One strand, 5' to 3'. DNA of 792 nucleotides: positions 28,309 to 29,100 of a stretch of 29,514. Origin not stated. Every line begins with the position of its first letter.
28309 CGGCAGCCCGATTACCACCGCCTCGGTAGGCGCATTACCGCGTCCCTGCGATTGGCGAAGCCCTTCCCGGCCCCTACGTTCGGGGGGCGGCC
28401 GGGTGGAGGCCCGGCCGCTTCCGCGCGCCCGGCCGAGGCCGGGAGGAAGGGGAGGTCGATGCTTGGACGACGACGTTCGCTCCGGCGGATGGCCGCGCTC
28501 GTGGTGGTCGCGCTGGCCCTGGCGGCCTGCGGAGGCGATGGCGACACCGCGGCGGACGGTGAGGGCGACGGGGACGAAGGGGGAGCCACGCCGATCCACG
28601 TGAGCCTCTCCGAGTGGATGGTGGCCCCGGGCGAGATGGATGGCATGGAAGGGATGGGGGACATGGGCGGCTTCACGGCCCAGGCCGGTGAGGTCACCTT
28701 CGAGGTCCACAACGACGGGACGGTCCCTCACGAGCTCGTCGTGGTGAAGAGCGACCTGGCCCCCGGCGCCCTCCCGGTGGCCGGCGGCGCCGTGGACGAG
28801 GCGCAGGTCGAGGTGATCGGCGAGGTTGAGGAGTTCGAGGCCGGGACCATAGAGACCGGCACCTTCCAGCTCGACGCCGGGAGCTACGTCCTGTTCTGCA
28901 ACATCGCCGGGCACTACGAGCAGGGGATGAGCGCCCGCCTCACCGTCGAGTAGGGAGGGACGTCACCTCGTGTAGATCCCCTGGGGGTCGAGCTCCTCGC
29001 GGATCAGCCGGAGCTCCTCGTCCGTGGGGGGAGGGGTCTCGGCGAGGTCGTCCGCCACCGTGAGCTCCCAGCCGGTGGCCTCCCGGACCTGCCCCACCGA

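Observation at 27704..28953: Membrane-embedded His-rich one-component LuxR sensor with a candidate operator driving a blue-copper lipoprotein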

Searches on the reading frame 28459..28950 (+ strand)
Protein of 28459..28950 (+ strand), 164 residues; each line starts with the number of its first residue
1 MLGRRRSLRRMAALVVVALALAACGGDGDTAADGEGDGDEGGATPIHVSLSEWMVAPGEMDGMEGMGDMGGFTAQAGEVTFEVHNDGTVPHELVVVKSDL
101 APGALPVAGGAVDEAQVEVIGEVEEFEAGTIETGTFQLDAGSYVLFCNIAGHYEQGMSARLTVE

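Call 70: predict_structure(alignment_id=A3)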
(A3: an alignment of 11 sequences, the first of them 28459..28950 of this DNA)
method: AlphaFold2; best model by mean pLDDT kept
length: 164 residues; sequences in the alignment: 11
mean_pLDDT: 80.2   pTM: 0.70
mean pLDDT of the five models: 80.2, 78.4, 74.1, 65.7, 59.1
residues with pLDDT >= 90: 103; 70-90: 8; 50-70: 26; < 50: 27
segments of 3 or more residues with pLDDT < 50: 1-4, 7-21, 65-67
pLDDT, mean of each block of 10 residues (from residue 1): 44 44 53 51 84 84 54 94 97 97 94 96 97 98 96 95 96
secondary structure, 60 per line:
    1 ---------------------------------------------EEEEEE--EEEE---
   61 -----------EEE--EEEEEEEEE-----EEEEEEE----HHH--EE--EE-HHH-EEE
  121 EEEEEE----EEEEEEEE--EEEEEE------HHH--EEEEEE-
elements in order: E46-51 E54-57 E72-74 E77-85 E91-97 E118-126 E131-138 E141-146 E158-163

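Call 74: fold_search(model_id=the predicted structure, library=pdb)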
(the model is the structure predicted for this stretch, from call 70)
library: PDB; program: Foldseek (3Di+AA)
matches with E <= 10: 1579; with E <= 0.001: 484
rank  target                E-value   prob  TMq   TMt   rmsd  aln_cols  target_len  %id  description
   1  6kol                  4.5e-08  1.00  0.55  0.71   3.3       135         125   24  Crystal structure of auracyanin from photosynthetic bacterium Roseiflexus castenholzii (released 2020-01-29)
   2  3fsw_B                4.9e-07  1.00  0.48  0.61   4.7       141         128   17  Pseudomonas aeruginosa Azurin with mutated metal-binding loop sequence (CAAAAHAAAM) (released 2009-03-10)
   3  1gr7_A                8.5e-07  1.00  0.49  0.62   4.8       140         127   16  Crystal structure of the double mutant Cys3Ser/Ser100Pro from Pseudomonas Aeruginosa at 1.8 A resolution (released 2002-05-16)
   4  2aan                  9.0e-07  1.00  0.47  0.62   6.6       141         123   21  Auracyanin A: A "blue" copper protein from the green thermophilic photosynthetic bacterium,chloroflexus aurantiacus (released 2006-07-11)
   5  6wcn                  9.0e-07  1.00  0.44  0.18   9.7       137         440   20  Crystal structure of Laccase from Thermus thermophilus HB27 with an open conformation of beta-hairpin (Average deposited (released 2021-03-31)
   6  1joi                  1.1e-06  1.00  0.49  0.61   3.6       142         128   20  STRUCTURE OF PSEUDOMONAS FLUORESCENS HOLO AZURIN (released 1997-12-10)
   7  9cpm                  1.1e-06  1.00  0.43  0.18   9.4       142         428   20  Thermus thermophilus HB27 laccase (Tth-Lac) mutant with partial deletion of beta-hairpin sequence (released 2025-02-05)
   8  7wgu_A                1.1e-06  1.00  0.48  0.23   3.5       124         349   18  Crystal structure of metal-binding protein EfeO from Escherichia coli (released 2022-12-14)
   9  1qhq                  1.2e-06  1.00  0.51  0.60   4.3       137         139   20  AURACYANIN, A BLUE COPPER PROTEIN FROM THE GREEN THERMOPHILIC PHOTOSYNTHETIC BACTERIUM CHLOROFLEXUS AURANTIACUS (released 2001-03-07)
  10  3ta4_F                1.2e-06  1.00  0.44  0.27  10.0       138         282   14  Small laccase from Amycolatopsis sp. ATCC 39116 complexed with 1-(3,4-dimethoxyphenyl)-2-(2-methoxyphenoxy)-1,3-dihydr (released 2012-09-12)
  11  6w2k_A                1.2e-06  1.00  0.42  0.17   9.9       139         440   20  Crystal structure of laccase from Thermus thermophilus HB27 in reducing conditions (Na2,S2,O2, 20 min) (released 2021-03-10)
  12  7wgu_B                1.3e-06  1.00  0.44  0.22   3.0       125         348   15  Crystal structure of metal-binding protein EfeO from Escherichia coli (released 2022-12-14)
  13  3ta4_E                1.3e-06  1.00  0.45  0.29   9.9       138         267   14  Small laccase from Amycolatopsis sp. ATCC 39116 complexed with 1-(3,4-dimethoxyphenyl)-2-(2-methoxyphenoxy)-1,3-dihydr (released 2012-09-12)
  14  2ghz_A                1.5e-06  1.00  0.50  0.62   3.9       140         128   17  Crystal structure of Azurin Phe114Pro mutant (released 2006-07-04)
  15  1gr7_B                1.5e-06  1.00  0.49  0.62   4.4       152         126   15  Crystal structure of the double mutant Cys3Ser/Ser100Pro from Pseudomonas Aeruginosa at 1.8 A resolution (released 2002-05-16)
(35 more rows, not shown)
